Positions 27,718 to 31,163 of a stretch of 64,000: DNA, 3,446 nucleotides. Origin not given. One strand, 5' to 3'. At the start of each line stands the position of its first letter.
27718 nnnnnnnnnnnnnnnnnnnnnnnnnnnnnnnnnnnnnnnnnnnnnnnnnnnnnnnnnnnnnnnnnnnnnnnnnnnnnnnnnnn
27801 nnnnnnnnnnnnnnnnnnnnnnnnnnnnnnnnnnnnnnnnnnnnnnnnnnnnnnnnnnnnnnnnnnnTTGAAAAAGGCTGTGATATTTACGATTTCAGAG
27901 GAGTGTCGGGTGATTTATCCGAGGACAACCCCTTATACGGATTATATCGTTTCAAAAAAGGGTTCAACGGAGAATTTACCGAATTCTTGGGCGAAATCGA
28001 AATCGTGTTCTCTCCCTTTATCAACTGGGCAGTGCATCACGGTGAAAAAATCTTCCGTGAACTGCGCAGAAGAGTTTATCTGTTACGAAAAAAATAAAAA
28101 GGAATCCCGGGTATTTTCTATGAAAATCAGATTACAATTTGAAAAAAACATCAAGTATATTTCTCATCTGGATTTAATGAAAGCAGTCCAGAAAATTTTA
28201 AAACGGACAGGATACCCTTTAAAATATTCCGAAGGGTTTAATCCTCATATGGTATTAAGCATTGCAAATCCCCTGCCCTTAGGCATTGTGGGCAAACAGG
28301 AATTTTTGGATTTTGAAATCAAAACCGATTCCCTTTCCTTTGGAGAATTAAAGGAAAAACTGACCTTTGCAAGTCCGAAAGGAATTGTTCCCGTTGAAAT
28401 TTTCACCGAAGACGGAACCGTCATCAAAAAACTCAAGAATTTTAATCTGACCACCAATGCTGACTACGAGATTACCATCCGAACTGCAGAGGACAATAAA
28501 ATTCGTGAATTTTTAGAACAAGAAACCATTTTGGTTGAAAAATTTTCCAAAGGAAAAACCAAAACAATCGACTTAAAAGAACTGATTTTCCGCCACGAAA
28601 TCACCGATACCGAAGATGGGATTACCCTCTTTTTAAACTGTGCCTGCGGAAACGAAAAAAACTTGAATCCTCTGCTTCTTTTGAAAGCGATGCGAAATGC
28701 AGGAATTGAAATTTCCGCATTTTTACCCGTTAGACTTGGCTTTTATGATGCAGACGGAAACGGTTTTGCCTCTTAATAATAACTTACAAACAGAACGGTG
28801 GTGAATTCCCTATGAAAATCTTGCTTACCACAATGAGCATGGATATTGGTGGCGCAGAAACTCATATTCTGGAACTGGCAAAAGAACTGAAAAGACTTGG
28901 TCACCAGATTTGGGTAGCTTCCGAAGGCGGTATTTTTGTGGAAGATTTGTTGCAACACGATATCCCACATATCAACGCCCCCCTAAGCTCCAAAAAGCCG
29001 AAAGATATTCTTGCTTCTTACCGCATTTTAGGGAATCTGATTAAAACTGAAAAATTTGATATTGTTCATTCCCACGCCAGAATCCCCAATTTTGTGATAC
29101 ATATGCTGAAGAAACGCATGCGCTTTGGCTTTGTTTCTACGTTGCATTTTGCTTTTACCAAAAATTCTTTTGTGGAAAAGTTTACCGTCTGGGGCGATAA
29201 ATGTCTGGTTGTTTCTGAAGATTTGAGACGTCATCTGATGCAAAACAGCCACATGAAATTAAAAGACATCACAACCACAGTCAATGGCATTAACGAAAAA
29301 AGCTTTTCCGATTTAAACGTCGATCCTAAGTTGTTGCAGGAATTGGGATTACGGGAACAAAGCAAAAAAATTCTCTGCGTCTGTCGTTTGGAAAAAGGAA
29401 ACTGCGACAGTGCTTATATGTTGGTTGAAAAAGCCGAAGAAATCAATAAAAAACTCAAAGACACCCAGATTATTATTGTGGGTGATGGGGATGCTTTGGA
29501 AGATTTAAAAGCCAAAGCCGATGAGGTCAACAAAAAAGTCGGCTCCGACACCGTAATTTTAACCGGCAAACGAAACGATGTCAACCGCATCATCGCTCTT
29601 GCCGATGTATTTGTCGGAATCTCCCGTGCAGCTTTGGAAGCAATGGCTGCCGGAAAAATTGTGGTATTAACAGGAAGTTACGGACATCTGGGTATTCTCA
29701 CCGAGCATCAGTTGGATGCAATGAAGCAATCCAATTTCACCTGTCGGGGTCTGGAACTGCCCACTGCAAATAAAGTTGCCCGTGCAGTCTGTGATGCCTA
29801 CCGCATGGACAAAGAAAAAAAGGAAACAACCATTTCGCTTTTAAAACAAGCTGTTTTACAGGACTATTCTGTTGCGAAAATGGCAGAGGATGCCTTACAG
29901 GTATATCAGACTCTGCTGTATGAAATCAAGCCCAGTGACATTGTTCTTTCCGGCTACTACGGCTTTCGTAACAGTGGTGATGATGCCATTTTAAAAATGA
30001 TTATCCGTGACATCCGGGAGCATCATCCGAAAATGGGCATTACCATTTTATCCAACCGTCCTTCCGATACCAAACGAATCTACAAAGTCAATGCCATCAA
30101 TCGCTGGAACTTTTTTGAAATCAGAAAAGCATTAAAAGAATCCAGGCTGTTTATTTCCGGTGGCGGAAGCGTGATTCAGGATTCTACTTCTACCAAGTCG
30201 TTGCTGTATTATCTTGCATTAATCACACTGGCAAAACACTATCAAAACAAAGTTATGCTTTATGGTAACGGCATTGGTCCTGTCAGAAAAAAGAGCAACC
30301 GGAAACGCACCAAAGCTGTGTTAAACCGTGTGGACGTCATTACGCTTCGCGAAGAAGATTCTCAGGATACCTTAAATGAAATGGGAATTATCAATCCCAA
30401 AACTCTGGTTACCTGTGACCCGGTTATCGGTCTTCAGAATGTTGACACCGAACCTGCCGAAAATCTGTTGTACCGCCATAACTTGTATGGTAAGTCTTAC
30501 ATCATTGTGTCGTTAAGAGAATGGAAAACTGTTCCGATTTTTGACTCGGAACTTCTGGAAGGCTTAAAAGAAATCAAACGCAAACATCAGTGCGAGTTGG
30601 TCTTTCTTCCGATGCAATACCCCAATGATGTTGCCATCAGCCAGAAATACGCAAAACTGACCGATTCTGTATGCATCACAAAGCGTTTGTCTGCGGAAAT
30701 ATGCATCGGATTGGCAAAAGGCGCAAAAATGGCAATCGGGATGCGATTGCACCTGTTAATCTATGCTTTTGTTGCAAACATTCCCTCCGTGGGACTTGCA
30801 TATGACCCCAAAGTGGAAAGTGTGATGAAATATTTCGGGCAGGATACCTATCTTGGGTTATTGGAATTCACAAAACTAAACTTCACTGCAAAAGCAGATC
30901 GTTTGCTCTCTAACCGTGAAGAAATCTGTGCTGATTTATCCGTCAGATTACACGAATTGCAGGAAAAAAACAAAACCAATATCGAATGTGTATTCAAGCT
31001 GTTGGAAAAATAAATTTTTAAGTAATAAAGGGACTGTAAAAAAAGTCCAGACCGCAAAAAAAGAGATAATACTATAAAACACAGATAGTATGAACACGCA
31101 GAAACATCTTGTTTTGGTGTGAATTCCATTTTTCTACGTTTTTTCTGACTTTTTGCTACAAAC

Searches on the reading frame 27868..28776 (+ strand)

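Call 6: search_protein_families(library=pfam, proteins=[window:27868-28776:+], max_evalue=0.001)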
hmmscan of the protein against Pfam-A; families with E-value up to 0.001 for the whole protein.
window:27868-28776:+ (302 aa): 1 family
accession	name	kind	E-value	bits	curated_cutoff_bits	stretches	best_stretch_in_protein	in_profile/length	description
PF10105.14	DUF2344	-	6e-42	144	23.8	1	86-268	1-176/176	Uncharacterized protein conserved in bacteria (DUF2344)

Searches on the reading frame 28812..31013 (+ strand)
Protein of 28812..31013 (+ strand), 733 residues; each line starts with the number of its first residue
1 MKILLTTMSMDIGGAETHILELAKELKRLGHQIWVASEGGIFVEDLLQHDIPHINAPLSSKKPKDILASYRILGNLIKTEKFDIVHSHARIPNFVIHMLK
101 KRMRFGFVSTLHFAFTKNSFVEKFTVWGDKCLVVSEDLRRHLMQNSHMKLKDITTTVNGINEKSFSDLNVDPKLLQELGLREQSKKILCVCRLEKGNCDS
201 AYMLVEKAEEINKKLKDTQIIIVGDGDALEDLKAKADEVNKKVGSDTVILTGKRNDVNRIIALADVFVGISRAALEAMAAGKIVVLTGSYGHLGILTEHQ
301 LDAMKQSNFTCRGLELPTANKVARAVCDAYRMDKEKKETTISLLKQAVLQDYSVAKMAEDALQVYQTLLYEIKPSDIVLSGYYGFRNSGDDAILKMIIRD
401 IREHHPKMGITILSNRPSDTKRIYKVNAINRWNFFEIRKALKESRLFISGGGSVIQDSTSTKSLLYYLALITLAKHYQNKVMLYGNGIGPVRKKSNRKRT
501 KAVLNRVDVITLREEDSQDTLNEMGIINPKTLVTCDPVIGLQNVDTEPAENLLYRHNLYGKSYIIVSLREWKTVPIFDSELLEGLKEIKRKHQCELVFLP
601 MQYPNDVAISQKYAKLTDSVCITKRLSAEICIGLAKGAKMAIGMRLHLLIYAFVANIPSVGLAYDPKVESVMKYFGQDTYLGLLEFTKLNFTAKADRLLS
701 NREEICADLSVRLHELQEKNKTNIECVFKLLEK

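Call 6: search_protein_families(library=pfam, proteins=[window:28812-31013:+], max_evalue=0.001)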
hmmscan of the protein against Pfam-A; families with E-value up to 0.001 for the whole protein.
window:28812-31013:+ (733 aa): 6 families
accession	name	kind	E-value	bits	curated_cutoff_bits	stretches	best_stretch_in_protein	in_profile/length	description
PF04230.19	PS_pyruv_trans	-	4.1e-38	132.3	25.3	1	387-666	1-280/280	Polysaccharide pyruvyl transferase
PF13439.12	Glyco_transf_4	-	1.5e-22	80.9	28.5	1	12-162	1-168/170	Glycosyltransferase Family 4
PF13692.12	Glyco_trans_1_4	-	3e-15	57.2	27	1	185-291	2-110/142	Glycosyl transferases group 1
PF00534.26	Glycos_transf_1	-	3e-10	40.3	26.4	1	174-299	5-134/172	Glycosyl transferases group 1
PF13579.12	Glyco_trans_4_4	-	1.1e-06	29.5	29.7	1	13-114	1-104/158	Glycosyl transferase 4-like domain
PF13477.12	Glyco_trans_4_2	-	6.2e-06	26.9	23.4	1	15-112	9-107/139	Glycosyl transferase 4-like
